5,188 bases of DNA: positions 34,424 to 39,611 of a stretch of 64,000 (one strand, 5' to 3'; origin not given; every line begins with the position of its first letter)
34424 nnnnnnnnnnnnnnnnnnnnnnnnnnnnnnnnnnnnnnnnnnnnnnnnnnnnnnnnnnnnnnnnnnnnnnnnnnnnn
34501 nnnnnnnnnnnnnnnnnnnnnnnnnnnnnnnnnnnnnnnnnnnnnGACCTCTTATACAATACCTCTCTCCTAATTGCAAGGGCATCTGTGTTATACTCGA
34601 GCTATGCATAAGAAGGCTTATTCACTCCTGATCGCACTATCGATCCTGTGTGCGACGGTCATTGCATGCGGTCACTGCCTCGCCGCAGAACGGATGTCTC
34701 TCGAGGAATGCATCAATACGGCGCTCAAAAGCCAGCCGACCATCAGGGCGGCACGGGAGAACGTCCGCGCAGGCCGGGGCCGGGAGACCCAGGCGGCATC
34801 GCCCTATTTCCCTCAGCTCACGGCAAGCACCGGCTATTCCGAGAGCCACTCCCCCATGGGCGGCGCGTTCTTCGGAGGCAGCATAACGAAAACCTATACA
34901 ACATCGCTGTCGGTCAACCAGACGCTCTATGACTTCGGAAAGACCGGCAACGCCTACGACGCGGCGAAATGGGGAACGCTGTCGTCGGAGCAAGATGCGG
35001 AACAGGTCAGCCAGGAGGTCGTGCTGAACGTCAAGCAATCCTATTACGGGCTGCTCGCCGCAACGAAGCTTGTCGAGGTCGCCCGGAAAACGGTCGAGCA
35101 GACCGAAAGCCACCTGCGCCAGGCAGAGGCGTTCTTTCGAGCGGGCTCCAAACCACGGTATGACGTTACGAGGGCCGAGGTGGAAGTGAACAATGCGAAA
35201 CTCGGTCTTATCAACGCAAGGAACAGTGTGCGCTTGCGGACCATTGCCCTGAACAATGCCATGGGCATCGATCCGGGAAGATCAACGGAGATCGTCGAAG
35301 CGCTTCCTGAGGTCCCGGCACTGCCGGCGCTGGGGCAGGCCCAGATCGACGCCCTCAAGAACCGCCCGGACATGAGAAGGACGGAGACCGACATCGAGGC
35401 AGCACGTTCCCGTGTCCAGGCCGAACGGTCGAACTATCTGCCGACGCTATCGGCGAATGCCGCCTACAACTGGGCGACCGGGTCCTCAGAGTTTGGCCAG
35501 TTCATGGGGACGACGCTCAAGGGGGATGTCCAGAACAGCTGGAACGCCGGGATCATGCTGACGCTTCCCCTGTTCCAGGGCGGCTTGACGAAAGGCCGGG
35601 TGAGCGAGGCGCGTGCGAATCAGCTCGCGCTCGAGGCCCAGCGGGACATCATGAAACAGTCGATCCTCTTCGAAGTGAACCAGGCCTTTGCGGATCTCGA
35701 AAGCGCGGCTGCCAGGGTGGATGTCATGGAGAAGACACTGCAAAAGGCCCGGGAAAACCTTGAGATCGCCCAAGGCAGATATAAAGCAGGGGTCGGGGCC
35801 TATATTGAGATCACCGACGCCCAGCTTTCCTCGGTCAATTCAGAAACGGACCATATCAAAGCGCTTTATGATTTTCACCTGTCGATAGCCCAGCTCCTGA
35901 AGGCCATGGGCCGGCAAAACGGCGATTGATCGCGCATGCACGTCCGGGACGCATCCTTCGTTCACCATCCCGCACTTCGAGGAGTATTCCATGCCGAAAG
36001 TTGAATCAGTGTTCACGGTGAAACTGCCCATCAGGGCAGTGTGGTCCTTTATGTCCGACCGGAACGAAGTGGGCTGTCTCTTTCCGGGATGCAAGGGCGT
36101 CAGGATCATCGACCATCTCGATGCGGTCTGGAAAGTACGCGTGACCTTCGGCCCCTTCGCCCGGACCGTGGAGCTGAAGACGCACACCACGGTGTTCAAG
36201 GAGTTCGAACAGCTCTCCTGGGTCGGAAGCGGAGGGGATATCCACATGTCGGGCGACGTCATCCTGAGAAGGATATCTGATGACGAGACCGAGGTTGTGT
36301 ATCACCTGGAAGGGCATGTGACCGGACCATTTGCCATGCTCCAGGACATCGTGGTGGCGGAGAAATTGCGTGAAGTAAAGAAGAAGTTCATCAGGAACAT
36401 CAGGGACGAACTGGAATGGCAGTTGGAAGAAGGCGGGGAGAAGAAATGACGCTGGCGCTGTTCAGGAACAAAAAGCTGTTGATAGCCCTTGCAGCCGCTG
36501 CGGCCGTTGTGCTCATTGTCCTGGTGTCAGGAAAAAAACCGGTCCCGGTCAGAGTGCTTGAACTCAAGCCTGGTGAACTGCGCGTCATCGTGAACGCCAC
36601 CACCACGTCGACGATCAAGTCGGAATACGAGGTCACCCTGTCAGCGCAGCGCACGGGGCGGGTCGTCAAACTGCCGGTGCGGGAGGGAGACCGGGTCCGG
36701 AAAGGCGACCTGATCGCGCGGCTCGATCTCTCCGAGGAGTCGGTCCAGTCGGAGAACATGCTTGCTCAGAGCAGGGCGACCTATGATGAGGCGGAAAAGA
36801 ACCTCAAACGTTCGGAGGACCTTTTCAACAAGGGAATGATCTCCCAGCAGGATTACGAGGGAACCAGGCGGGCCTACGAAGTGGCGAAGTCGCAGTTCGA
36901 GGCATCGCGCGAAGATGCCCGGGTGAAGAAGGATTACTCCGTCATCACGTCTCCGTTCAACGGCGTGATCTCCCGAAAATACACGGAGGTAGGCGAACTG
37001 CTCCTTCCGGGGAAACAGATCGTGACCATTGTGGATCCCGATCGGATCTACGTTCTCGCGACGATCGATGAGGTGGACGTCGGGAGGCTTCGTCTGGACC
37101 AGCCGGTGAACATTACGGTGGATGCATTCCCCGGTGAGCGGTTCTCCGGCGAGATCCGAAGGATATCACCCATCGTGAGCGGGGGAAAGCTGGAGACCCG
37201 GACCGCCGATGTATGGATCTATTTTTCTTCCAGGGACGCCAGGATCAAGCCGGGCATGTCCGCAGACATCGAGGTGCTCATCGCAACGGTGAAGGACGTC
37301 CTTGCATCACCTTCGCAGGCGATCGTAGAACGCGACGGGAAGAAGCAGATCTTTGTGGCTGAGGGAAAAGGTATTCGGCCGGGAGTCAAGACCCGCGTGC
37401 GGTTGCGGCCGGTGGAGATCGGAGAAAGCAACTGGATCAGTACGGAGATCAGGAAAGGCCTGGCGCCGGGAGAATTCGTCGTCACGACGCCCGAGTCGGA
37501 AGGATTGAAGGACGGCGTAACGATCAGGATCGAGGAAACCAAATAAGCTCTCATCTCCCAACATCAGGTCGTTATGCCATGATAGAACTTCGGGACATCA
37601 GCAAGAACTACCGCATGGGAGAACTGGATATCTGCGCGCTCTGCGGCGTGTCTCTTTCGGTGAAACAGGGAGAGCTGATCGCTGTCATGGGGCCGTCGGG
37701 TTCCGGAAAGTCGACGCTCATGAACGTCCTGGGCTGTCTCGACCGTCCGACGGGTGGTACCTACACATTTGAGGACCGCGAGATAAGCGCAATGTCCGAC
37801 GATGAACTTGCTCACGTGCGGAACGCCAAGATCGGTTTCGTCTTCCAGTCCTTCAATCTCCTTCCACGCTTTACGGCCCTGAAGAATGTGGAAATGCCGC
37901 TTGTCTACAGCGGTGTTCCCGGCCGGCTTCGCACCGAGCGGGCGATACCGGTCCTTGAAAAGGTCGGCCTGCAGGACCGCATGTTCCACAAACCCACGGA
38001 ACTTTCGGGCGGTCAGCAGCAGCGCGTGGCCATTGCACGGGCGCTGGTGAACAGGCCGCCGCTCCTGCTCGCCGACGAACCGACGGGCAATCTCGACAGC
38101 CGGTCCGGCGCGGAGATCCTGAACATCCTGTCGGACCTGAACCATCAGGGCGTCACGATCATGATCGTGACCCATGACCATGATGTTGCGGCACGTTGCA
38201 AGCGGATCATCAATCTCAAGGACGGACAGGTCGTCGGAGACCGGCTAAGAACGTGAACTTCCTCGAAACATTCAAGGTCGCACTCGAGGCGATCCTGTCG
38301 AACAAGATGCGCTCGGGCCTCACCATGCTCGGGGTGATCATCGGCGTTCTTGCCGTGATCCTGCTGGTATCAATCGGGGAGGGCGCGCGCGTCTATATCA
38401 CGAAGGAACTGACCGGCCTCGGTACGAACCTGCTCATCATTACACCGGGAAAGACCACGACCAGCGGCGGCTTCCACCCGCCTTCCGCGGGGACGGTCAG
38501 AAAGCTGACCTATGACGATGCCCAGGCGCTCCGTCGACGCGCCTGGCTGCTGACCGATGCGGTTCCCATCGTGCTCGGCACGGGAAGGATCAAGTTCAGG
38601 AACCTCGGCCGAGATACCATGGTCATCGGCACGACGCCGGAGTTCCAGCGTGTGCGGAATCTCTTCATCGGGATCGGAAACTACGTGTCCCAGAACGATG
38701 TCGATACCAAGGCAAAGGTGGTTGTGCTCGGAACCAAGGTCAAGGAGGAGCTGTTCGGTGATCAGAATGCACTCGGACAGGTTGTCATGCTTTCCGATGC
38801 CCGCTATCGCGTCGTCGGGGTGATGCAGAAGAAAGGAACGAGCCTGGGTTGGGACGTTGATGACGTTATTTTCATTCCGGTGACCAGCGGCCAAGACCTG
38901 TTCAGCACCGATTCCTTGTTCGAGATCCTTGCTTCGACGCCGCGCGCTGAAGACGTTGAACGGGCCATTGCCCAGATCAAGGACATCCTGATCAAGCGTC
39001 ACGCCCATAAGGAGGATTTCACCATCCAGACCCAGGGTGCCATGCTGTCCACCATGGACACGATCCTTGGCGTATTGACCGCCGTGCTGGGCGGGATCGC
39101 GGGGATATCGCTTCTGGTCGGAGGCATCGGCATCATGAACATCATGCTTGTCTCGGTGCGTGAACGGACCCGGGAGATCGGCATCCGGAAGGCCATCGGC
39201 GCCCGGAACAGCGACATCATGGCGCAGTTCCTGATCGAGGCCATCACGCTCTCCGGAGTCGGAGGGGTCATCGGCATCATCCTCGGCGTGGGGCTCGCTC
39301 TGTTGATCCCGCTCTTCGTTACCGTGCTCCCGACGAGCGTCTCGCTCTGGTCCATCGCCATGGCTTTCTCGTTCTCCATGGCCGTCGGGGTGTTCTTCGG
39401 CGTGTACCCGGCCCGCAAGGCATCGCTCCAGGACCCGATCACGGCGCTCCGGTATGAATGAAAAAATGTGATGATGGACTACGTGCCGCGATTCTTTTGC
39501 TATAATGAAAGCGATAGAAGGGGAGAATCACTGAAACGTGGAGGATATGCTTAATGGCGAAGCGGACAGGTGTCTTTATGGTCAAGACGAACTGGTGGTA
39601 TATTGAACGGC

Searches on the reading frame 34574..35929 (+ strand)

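Call 83: search_protein_families(library=pfam, proteins=[window:34574-35929:+], max_evalue=0.00001)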
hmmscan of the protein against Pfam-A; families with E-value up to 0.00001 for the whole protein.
window:34574-35929:+ (451 aa): 1 family
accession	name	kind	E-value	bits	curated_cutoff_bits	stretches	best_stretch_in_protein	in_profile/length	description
PF02321.23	OEP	-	5.6e-73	245.2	22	2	260-446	8-187/187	Outer membrane efflux protein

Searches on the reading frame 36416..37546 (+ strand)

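Call 83: search_protein_families(library=pfam, proteins=[window:36416-37546:+], max_evalue=0.00001)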
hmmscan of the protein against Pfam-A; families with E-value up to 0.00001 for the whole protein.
window:36416-37546:+ (376 aa): 4 families
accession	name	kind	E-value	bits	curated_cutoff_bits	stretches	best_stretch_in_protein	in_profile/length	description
PF16576.10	HlyD_D23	-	1e-27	97.3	30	1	63-283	10-214/214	Barrel-sandwich domain of CusB or HlyD membrane-fusion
PF13437.12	HlyD_3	-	2.9e-19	70.2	22.2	1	176-280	1-106/106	HlyD family secretion protein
PF13533.13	Biotin_lipoyl_2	-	3.9e-07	30.2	29.8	1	74-104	2-32/32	Biotin-lipoyl like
PF12700.13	HlyD_2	-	2.8e-06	26.8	25.1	0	196-318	252-363/416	HlyD family secretion protein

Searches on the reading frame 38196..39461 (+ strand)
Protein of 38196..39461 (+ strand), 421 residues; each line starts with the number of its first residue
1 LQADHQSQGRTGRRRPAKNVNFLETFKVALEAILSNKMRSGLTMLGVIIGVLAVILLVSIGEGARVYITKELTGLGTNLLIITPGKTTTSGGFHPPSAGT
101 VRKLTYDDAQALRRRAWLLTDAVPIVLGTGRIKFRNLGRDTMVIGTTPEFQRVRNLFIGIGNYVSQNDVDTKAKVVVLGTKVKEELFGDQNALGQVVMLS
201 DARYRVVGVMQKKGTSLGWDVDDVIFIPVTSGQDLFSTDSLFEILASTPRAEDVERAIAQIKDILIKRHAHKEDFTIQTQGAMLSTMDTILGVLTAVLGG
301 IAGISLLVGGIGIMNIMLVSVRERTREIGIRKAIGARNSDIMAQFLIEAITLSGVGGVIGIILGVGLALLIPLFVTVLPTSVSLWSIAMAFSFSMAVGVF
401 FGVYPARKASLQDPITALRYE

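Call 83: search_protein_families(library=pfam, proteins=[window:38196-39461:+], max_evalue=0.00001)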
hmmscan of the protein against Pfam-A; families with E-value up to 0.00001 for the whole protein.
window:38196-39461:+ (421 aa): 2 families
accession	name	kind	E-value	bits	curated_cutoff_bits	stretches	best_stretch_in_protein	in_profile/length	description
PF12704.14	MacB_PCD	-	2.1e-42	146.2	27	1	40-263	1-206/207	MacB-like periplasmic core domain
PF02687.27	FtsX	-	5.3e-22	78.6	25.5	1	301-410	3-116/120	FtsX-like permease C-terminal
